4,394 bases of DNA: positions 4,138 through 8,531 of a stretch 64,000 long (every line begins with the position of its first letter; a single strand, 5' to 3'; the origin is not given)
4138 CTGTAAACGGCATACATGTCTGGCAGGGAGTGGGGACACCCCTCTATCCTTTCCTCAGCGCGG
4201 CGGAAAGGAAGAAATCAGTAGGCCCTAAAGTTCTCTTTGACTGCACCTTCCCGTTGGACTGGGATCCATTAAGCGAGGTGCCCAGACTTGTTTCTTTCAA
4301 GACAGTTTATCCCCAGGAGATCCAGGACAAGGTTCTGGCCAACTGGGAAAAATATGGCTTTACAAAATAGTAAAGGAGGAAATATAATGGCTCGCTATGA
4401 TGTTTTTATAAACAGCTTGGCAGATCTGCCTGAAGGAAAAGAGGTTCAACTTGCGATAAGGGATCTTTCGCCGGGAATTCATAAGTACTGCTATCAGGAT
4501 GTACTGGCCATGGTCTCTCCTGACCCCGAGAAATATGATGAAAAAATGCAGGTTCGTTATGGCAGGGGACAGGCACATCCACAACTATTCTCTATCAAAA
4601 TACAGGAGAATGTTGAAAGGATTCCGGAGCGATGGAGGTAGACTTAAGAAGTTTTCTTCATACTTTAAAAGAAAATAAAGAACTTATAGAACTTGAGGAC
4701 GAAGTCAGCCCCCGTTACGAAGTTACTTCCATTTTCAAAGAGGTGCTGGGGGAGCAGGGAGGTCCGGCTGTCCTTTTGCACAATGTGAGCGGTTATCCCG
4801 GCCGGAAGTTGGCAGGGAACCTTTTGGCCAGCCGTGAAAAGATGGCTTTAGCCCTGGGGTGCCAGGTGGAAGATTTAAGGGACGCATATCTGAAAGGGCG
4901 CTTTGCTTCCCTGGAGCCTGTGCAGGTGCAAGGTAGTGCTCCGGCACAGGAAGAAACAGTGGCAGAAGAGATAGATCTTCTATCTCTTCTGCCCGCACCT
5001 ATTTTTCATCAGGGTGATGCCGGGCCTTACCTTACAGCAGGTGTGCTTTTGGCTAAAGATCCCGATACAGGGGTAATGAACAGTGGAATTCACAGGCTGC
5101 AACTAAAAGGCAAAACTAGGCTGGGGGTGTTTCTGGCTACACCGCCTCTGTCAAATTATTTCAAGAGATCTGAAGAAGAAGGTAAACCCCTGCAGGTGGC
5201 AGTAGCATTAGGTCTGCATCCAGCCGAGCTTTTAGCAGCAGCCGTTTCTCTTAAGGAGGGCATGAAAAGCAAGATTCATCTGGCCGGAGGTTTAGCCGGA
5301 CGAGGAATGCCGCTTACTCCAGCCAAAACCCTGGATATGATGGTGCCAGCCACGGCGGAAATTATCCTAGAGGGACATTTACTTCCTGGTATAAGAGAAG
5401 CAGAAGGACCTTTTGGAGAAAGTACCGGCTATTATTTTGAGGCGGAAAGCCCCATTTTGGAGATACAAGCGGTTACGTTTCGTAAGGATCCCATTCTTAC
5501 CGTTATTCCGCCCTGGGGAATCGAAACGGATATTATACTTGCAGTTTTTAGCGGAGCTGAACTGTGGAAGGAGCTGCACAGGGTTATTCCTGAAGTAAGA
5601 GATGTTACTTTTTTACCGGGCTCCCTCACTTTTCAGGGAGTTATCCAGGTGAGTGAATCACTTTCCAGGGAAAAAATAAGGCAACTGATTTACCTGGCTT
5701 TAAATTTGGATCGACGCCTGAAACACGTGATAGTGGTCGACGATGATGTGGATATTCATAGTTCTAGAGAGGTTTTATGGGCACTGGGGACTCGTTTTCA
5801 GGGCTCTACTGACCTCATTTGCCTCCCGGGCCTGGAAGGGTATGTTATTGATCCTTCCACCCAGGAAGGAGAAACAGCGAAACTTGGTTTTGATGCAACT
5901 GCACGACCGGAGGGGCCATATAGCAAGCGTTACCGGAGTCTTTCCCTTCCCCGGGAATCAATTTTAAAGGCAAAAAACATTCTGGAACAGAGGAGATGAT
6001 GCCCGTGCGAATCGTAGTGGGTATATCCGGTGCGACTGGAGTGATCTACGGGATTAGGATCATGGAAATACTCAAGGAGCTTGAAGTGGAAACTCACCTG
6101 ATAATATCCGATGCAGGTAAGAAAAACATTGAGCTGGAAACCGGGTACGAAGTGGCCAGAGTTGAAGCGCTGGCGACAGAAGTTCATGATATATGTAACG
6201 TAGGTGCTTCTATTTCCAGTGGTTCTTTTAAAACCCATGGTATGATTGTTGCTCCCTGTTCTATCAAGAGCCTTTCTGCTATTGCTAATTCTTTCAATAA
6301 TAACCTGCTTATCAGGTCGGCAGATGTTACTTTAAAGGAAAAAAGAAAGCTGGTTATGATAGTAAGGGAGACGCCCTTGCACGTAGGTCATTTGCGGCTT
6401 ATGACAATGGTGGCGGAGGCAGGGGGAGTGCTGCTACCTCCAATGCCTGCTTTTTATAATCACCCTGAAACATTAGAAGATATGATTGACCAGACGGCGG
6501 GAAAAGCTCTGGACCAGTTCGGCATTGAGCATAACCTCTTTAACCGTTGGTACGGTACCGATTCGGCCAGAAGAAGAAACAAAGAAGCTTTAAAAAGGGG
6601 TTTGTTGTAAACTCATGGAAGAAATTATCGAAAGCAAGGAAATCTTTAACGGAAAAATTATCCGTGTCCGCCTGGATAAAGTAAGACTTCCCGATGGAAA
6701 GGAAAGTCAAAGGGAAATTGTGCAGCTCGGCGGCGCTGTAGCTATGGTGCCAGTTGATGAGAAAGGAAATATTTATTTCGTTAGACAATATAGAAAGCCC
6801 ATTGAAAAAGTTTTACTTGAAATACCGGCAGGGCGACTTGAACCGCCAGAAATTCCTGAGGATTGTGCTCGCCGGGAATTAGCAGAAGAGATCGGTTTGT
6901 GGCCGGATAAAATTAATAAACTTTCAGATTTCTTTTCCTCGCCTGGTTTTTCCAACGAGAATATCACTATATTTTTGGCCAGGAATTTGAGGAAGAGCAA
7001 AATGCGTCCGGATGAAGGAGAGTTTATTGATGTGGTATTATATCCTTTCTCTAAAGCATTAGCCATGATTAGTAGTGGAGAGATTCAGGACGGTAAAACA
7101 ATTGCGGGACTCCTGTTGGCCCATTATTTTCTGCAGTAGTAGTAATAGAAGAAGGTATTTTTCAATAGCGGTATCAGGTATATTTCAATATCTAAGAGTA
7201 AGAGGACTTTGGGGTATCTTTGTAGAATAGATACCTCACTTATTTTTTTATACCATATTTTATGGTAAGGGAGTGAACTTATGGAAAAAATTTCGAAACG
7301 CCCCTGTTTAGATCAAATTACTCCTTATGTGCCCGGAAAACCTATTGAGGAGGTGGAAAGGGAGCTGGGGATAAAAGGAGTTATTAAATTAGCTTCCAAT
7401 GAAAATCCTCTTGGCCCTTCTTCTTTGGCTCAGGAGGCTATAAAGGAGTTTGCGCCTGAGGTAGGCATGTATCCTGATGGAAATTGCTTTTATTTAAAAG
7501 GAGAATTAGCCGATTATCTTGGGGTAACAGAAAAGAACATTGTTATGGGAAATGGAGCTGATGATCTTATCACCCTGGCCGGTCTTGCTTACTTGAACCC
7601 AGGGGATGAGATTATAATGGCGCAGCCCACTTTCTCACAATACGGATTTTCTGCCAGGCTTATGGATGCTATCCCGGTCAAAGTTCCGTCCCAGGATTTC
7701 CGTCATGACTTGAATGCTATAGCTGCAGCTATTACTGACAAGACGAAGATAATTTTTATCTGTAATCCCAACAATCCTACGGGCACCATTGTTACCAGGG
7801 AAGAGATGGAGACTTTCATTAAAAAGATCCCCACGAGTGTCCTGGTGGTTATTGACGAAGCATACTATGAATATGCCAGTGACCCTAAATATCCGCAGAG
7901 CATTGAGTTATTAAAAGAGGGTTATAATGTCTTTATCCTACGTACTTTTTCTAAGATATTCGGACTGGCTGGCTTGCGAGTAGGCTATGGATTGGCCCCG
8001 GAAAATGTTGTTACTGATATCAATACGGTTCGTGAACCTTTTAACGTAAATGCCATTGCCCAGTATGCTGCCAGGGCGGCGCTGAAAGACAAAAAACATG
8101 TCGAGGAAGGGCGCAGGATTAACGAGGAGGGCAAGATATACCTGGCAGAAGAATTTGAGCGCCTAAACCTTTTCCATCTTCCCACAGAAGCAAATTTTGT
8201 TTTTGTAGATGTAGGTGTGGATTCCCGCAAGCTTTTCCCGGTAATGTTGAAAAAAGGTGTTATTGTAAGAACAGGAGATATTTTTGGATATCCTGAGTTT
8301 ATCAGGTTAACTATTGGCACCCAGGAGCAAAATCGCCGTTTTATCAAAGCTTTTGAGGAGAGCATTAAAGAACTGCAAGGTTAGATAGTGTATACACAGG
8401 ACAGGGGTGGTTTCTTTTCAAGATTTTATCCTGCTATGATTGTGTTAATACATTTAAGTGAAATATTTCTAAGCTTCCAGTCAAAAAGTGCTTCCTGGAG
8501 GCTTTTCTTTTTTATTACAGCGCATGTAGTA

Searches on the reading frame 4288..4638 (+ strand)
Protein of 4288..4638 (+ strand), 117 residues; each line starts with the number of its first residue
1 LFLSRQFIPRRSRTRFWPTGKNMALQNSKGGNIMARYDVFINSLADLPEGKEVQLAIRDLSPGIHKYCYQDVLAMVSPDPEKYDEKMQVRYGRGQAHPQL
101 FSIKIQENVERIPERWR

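Call 54: search_protein_families(library=pfam, max_evalue=0.0001, proteins=[window:4288-4638:+])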
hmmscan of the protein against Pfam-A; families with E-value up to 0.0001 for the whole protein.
window:4288-4638:+ (117 aa): 1 family
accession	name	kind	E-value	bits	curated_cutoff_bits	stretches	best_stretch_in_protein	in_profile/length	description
PF09662.15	Phenyl_P_gamma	-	3e-24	85.4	25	1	36-116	2-82/83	Phenylphosphate carboxylase gamma subunit (Phenyl_P_gamma)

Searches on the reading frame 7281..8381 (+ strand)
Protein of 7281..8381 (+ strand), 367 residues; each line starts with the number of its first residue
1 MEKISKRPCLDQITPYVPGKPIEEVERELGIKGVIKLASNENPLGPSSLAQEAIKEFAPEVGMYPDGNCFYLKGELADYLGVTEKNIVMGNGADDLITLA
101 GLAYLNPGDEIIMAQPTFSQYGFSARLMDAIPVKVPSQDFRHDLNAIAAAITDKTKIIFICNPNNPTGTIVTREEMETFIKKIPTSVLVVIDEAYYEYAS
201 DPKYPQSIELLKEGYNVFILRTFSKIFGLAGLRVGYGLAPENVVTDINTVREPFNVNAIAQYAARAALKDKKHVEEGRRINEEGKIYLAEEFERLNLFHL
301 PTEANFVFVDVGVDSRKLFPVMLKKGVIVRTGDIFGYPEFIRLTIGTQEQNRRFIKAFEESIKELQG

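Call 30: search_protein_families(library=pfam, max_evalue=0.00001, proteins=[window:7281-8381:+])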
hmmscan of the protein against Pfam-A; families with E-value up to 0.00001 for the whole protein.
window:7281-8381:+ (367 aa): 5 families
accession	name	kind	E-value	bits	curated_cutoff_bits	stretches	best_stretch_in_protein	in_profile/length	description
PF00155.27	Aminotran_1_2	-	2.4e-67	228.1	19.7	1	33-358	2-361/361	Aminotransferase class I and II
PF01041.23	DegT_DnrJ_EryC1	-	1.8e-07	31.2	19.8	1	74-160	31-118/360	DegT/DnrJ/EryC1/StrS aminotransferase family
PF01053.26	Cys_Met_Meta_PP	-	5.1e-07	29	27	1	100-195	83-176/381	Cys/Met metabolism PLP-dependent enzyme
PF04864.19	Alliinase_C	-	7.6e-06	25.5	22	0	83-244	65-213/363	Allinase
PF00266.25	Aminotran_5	-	7.8e-06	25.5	21.5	0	76-194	52-177/371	Aminotransferase class-V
